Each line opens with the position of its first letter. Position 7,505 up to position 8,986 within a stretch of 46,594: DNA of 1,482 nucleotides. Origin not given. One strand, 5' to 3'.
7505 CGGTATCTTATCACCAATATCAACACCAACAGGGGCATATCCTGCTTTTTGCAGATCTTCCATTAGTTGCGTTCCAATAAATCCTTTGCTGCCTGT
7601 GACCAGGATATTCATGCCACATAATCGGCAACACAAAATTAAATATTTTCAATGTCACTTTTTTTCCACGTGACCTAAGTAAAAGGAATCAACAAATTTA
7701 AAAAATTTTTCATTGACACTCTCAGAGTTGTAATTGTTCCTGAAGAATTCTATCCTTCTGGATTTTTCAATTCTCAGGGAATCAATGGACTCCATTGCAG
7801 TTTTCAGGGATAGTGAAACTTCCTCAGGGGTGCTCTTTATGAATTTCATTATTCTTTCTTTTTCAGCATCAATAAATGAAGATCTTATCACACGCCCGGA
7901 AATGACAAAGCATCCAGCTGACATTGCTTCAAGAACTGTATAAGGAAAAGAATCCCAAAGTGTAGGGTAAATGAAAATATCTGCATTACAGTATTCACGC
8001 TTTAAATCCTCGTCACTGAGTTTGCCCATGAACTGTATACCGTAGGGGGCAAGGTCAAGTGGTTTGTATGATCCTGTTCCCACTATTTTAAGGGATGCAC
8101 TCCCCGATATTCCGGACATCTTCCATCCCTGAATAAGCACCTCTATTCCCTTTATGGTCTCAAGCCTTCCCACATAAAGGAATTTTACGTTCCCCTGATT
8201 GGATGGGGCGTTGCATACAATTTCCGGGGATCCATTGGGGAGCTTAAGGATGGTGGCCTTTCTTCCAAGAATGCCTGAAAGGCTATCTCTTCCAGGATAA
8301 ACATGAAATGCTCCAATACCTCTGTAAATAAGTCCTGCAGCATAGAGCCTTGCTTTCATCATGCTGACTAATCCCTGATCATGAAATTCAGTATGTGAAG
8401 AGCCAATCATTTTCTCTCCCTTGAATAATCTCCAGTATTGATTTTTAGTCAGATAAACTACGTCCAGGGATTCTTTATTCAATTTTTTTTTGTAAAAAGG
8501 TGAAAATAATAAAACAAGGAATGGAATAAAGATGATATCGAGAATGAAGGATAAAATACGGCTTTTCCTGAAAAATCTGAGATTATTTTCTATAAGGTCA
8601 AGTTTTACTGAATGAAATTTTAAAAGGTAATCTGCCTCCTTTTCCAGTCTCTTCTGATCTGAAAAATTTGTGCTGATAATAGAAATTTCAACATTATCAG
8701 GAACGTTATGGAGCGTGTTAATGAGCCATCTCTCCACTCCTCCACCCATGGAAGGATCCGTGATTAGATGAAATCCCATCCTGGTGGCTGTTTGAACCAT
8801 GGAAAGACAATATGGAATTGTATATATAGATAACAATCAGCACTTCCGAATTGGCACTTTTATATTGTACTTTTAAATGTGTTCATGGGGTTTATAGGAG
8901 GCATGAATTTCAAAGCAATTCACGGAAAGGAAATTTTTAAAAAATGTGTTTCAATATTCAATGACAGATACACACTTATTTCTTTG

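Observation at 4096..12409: Glycosylation island: GT2-GT4-epimerase-GT4 operon facing two giant sequon-rich polytopic membrane proteins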

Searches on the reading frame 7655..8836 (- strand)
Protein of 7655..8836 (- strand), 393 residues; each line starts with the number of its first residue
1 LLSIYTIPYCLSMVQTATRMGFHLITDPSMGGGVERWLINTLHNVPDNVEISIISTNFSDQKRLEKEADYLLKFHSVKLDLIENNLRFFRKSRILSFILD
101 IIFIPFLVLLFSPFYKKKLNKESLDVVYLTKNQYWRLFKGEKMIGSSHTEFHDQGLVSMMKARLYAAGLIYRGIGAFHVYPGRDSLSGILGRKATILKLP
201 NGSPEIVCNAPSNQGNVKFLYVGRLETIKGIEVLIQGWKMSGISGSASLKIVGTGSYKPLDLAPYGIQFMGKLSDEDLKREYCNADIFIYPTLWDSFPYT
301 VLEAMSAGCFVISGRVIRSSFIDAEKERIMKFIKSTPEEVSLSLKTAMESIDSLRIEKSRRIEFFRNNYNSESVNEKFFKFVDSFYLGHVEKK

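Call 4: search_protein_families(library=pfam, proteins=[window:7655-8836:-], max_evalue=0.1)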
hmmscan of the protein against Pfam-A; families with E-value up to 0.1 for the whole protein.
window:7655-8836:- (393 aa): 3 families
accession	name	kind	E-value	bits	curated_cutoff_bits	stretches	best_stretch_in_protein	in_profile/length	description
PF13692.12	Glyco_trans_1_4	-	1.4e-17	64.7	27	1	218-317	3-109/142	Glycosyl transferases group 1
PF00534.26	Glycos_transf_1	-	5.4e-15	55.8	26.4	1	212-315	11-123/172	Glycosyl transferases group 1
PF13524.12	Glyco_trans_1_2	-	0.0089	16.4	25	1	248-316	16-82/144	Glycosyl transferase-like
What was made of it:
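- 7655..8836 (-): Second GT-B glycosyltransferase (393 aa as listed; the likely start is the ATG at 8800 or 8779). It has one hydrophobic helix at residues 94-112. PF13692 1e-17 and PF00534 5e-15, in the C-terminal half only (call 4).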

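Call 5: search_protein_families(library=ncbifam, proteins=[window:7655-8836:-], max_evalue=0.1)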
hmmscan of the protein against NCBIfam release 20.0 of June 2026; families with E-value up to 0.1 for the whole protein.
window:7655-8836:- (393 aa): 14 families
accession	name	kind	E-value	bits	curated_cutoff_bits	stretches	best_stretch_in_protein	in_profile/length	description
TIGR04157.1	glyco_rSAM_CFB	subfamily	2.6e-11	43.2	400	1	219-381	230-405/406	TIGR04157 family glycosyltransferase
NF007396.0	PRK09922.1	equivalog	4.1e-09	35.8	385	2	205-315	171-290/361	lipopolysaccharide 1,6-galactosyltransferase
NF046085.1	XrtY_assoc_Gly1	equivalog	1.8e-07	30.4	400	1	212-382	205-381/387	XrtY-associated glycosyltransferase XYAG1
TIGR03088.1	stp2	hypoth_equivalog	3.9e-06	26.2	409.05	1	205-316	183-304/374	TIGR03088 family PEP-CTERM/XrtA system glycosyltransferase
NF041876.1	EPS_EpsE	equivalog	6.4e-06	25.7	400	1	210-314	208-325/389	exopolysaccharide biosynthesis GT4 family glycosyltransferase EpsE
NF038295.1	EPS_HpsP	equivalog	6.1e-05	22.2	550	1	283-379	286-381/388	hormogonium polysaccharide biosynthesis glycosyltransferase HpsP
NF047684.1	TeichurnBiosyTuaC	equivalog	6.1e-05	22.1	550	1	219-316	222-321/391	teichuronic acid biosynthesis protein TuaC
TIGR04047.1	MSMEG_0565_glyc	hypoth_equivalog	0.00072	18.7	259.85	1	261-353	253-344/373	MSMEG_0565 family glycosyltransferase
TIGR03999.1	thiol_BshA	equivalog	0.0033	16.4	273.7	1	267-316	257-304/375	N-acetyl-alpha-D-glucosaminyl L-malate synthase BshA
NF041644.1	CBO0543_fam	subfamily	0.0037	17.4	35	1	71-119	20-68/116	CBO0543 family protein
NF012028.0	PRK15484.1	subfamily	0.0067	15.6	618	1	269-385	261-378/380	lipopolysaccharide N-acetylglucosaminyltransferase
NF053513.1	Gtran_IagA_BgsA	equivalog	0.0072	15.4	460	1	264-312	215-263/333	LTA glycolipid anchor biosynthesis glycosyltransferase, IagA/BgsA family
NF038255.1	exopoly_VpsD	equivalog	0.01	14.7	300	1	267-378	265-372/381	VpsD family glycosyltransferase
TIGR02149.1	glgA_Coryne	subfamily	0.045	12.9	302.4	0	272-316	271-315/391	glycogen synthase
